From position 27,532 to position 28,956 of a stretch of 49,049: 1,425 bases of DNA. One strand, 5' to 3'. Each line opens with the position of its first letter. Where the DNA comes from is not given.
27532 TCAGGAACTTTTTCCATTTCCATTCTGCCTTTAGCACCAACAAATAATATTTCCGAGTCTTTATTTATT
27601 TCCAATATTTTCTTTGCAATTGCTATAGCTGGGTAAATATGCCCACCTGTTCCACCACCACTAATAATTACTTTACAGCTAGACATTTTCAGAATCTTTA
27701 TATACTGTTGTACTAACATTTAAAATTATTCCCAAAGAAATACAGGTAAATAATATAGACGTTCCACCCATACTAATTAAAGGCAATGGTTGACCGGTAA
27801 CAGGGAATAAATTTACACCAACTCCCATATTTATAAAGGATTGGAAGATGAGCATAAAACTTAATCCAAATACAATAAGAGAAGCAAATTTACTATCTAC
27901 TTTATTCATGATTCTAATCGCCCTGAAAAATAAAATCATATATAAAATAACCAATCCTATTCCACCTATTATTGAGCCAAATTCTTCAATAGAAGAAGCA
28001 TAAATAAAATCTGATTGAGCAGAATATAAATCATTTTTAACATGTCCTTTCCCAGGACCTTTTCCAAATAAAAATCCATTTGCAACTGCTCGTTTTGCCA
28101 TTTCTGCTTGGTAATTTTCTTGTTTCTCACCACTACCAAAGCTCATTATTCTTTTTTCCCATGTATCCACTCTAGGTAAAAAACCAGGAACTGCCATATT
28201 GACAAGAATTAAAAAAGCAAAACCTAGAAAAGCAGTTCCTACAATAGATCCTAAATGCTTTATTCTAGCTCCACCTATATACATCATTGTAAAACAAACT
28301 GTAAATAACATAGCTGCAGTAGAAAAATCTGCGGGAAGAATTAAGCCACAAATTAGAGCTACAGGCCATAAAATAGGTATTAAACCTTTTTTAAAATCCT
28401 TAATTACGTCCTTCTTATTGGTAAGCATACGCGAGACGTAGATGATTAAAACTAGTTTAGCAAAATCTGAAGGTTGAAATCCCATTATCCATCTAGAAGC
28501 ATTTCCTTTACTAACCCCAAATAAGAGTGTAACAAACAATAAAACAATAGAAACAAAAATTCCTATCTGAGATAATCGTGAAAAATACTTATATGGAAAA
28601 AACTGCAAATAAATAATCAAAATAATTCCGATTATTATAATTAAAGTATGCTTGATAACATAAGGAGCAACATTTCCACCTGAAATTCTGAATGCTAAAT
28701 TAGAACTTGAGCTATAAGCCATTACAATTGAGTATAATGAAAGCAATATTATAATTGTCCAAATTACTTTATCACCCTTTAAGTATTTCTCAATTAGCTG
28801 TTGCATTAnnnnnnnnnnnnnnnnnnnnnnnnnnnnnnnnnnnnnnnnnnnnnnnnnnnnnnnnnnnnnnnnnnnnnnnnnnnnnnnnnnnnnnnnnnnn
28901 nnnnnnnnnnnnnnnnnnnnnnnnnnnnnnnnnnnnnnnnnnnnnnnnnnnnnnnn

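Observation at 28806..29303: Intact stand-alone MurD domain-3 paralogue between murD and ftsW in the dcw operon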

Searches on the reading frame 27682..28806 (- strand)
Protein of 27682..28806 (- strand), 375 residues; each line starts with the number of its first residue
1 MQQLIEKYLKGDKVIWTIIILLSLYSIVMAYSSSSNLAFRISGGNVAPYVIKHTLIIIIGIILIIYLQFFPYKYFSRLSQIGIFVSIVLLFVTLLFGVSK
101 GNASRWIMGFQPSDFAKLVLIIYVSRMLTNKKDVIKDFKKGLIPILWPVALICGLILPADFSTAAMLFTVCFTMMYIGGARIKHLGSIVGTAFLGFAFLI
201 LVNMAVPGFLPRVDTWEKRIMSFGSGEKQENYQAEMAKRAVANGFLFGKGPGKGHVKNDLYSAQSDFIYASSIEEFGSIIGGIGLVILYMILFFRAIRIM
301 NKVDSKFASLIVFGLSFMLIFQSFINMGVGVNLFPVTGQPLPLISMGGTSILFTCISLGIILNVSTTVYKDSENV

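Call 4: search_protein_families(library=pfam, proteins=[window:27682-28806:-], max_evalue=1)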
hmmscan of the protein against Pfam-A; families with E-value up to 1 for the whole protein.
window:27682-28806:- (375 aa): 1 family
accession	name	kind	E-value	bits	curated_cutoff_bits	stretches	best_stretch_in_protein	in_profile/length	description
PF01098.24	FTSW_RODA_SPOVE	-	8.4e-66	222.8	26.4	1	14-367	3-353/356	Cell cycle protein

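Call 5: search_protein_families(library=ncbifam, proteins=[window:27682-28806:-], max_evalue=1)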
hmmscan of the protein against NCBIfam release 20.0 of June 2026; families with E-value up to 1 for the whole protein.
window:27682-28806:- (375 aa): 6 families
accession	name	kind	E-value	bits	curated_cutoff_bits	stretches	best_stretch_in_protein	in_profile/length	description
TIGR02614.1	ftsW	equivalog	1.3e-74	251.5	337.5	1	12-366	1-355/357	putative lipid II flippase FtsW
TIGR02210.1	rodA_shape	equivalog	2.4e-60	204.6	336.7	1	12-366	1-354/357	rod shape-determining protein RodA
TIGR02615.1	spoVE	exception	3e-56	191.4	448.8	1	14-365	3-353/354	stage V sporulation protein E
NF008042.0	PRK10774.1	equivalog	7.2e-35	120.7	493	1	12-364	36-388/405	cell division protein FtsW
NF037961.1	RodA_shape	subfamily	6.9e-25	88.2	150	2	227-365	269-408/415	rod shape-determining protein RodA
NF008060.0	PRK10794.1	equivalog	1.2e-24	86.9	590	1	12-367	17-362/370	peptidoglycan glycosyltransferase MrdB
